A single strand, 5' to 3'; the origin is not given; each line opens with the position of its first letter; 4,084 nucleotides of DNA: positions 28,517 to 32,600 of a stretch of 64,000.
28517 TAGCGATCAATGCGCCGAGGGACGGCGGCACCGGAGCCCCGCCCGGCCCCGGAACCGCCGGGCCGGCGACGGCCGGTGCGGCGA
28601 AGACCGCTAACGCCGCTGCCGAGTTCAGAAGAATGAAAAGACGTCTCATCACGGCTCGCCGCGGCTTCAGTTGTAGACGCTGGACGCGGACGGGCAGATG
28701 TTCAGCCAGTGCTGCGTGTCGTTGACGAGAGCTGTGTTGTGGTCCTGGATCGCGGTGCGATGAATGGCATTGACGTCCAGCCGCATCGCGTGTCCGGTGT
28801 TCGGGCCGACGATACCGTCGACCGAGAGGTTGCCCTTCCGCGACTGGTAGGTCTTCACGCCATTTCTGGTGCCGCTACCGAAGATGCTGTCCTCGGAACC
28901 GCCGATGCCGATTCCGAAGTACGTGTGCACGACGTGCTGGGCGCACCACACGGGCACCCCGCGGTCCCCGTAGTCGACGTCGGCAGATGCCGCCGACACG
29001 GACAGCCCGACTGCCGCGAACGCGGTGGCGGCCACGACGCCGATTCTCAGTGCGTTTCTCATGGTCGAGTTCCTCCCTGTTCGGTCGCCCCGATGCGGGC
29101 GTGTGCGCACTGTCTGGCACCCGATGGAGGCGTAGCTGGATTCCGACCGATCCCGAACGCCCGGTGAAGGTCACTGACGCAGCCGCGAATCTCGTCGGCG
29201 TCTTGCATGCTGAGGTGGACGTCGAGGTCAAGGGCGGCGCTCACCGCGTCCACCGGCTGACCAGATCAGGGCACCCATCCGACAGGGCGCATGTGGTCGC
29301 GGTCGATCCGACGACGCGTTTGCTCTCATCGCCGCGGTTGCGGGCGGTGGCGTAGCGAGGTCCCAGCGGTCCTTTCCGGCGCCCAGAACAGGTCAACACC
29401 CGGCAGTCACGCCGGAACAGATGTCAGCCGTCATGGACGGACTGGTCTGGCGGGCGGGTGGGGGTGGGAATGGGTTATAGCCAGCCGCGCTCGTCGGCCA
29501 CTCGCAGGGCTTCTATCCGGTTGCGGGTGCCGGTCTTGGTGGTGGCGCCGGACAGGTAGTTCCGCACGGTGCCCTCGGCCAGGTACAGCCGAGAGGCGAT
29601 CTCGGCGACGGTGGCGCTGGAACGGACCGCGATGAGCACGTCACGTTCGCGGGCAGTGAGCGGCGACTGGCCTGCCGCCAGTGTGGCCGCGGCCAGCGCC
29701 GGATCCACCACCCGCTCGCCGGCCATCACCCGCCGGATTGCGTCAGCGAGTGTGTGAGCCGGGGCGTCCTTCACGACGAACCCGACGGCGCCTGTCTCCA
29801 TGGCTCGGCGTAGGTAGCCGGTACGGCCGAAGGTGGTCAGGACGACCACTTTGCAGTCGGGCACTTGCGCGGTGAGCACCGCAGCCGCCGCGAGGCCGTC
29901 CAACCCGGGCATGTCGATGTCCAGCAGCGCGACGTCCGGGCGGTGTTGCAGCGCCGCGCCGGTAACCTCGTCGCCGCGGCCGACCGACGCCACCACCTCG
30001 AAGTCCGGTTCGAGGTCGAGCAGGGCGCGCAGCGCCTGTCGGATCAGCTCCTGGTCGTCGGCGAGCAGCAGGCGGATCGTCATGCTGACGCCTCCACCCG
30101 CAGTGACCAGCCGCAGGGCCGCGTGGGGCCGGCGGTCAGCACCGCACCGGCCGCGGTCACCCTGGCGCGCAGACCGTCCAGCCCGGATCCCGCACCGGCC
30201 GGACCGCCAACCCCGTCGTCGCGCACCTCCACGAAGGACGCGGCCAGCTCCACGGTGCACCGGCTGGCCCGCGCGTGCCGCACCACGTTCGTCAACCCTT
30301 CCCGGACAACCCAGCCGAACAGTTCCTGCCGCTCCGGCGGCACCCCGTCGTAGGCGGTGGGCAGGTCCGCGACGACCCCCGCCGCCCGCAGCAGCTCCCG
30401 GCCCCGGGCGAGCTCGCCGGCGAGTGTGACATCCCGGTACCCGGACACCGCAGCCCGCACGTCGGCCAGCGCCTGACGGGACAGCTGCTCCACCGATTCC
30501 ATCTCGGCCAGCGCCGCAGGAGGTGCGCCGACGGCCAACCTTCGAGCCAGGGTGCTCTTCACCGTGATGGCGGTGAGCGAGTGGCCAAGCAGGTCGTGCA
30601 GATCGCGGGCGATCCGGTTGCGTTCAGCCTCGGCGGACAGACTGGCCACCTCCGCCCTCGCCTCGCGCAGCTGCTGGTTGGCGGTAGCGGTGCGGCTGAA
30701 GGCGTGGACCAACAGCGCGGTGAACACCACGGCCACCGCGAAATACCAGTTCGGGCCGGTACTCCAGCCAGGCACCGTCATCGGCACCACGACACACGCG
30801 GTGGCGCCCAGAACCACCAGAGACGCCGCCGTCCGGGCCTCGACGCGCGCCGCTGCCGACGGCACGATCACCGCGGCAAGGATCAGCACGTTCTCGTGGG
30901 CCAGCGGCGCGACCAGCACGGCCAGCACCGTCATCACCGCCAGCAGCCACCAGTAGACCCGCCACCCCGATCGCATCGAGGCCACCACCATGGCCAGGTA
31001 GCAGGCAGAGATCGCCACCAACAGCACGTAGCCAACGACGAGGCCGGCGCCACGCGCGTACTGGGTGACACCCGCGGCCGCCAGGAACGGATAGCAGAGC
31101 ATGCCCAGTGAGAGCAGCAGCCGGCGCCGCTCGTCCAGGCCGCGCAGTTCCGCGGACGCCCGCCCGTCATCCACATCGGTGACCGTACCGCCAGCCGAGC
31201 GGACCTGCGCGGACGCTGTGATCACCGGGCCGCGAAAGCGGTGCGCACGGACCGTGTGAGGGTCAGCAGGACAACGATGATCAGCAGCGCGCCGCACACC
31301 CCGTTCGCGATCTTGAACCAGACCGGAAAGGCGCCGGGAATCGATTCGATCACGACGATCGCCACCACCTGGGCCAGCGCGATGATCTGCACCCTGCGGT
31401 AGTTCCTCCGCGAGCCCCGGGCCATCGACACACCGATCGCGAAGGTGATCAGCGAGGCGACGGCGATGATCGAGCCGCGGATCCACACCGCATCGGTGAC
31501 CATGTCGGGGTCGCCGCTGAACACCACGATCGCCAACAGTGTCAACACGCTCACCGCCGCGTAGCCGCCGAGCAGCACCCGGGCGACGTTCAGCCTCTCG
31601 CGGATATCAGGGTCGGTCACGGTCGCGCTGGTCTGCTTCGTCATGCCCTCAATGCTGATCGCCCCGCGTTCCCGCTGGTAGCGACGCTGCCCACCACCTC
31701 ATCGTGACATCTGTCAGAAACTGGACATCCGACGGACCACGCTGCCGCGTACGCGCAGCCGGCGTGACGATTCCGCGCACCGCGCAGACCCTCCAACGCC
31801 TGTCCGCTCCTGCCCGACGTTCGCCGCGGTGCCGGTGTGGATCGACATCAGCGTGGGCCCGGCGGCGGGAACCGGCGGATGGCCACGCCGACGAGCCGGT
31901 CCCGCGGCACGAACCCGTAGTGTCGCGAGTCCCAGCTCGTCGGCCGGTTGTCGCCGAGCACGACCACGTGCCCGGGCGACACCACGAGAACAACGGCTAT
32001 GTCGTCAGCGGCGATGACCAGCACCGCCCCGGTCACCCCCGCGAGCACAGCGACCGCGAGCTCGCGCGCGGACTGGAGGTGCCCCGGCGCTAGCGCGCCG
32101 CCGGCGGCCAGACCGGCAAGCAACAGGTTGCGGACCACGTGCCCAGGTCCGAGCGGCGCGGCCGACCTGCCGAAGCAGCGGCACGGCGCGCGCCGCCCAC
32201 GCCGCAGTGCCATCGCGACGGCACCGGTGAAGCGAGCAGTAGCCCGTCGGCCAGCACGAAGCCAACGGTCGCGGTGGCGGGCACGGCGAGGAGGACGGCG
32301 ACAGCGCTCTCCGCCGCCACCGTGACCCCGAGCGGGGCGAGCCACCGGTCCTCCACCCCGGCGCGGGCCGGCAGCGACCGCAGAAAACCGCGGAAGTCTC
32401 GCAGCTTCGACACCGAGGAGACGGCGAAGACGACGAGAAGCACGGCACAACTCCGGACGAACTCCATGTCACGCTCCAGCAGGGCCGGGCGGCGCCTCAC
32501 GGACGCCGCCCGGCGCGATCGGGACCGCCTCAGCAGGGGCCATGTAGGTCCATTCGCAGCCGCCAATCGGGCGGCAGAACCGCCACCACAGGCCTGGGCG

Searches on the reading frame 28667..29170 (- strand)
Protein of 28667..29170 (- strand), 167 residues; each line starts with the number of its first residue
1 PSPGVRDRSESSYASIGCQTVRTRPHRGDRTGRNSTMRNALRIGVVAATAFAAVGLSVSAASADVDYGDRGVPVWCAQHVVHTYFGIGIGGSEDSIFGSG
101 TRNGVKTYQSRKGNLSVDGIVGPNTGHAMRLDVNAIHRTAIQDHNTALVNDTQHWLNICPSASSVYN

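Call 12: search_protein_families(library=pfam, proteins=[window:28667-29170:-], max_evalue=0.01)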
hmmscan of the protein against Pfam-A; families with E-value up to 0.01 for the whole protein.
window:28667-29170:- (167 aa): 1 family
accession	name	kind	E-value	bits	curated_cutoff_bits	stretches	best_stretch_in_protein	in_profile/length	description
PF01471.23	PG_binding_1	-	4.8e-08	33.5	23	1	90-128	19-56/57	Putative peptidoglycan binding domain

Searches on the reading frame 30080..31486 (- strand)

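Call 12: search_protein_families(library=pfam, proteins=[window:30080-31486:-], max_evalue=0.01)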
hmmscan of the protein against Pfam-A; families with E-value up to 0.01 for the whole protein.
window:30080-31486:- (468 aa): 3 families
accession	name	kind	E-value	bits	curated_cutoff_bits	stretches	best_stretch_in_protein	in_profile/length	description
PF07730.19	HisKA_3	-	1.5e-19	70.7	24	1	288-354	1-67/68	Histidine kinase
PF00550.31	PP-binding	-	0.00018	22.1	20.8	1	273-337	3-65/67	Phosphopantetheine attachment site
PF14316.11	DUF4381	-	0.00048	20.9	27.2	1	233-302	7-78/145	Domain of unknown function (DUF4381)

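Call 71: search_protein_families(library=ncbifam, proteins=[window:30080-31225:-], max_evalue=0.01)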
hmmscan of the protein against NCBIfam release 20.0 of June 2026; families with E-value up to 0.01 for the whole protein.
window:30080-31225:- (381 aa): 6 families
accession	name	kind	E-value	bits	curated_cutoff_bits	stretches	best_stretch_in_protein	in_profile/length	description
NF052443.1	SensHisKinMctS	equivalog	2.8e-12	45.7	700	1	163-343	213-404/457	two-component system sensor histidine kinase MctS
NF008649.0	PRK11644.1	equivalog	2.9e-12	46.1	408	1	177-364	273-481/499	signal transduction histidine-protein kinase/phosphatase UhpB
NF047786.1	his_kin_MadS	equivalog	8e-08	31.8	500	1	183-344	215-383/434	MadS family sensor histidine kinase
NF008184.0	PRK10935.1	equivalog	2.8e-07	29.6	553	1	194-264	356-426/565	nitrate/nitrite two-component system sensor histidine kinase NarQ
NF052531.1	Strep_LiaS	equivalog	5.7e-06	25.8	450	1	194-340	125-282/328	envelope stress sensor histidine kinase LiaS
NF007896.0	PRK10600.1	equivalog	0.0012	17.6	578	0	306-342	502-542/598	nitrate/nitrite two-component system sensor histidine kinase NarX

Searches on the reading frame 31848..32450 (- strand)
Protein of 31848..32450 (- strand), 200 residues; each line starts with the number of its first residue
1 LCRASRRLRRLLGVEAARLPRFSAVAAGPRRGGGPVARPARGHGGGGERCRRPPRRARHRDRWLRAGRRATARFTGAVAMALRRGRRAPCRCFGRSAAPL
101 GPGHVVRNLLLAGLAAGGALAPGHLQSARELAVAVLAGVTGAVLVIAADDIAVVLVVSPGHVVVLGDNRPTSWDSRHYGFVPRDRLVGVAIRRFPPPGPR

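Call 71: search_protein_families(library=ncbifam, proteins=[window:31848-32450:-], max_evalue=0.01)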
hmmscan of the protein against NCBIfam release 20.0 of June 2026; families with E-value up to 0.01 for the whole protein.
window:31848-32450:- (200 aa): 5 families
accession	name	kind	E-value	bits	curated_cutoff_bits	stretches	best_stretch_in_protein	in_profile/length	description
TIGR02227.1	sigpep_I_bact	equivalog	9.7e-10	38.5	47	1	156-194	120-158/162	signal peptidase I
NF008114.0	PRK10861.1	equivalog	3e-07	30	277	1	152-190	259-297/324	signal peptidase I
TIGR02754.1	sod_Ni_protease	equivalog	8.3e-05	23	63.25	1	159-190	57-88/90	nickel-type superoxide dismutase maturation protease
TIGR02771.1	TraF_Ti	equivalog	0.00021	20.9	100.25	1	156-190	132-165/171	conjugative transfer signal peptidase TraF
NF010412.0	PRK13838.1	subfamily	0.0058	16.1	186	1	157-190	136-169/177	conjugal transfer pilin processing protease TraF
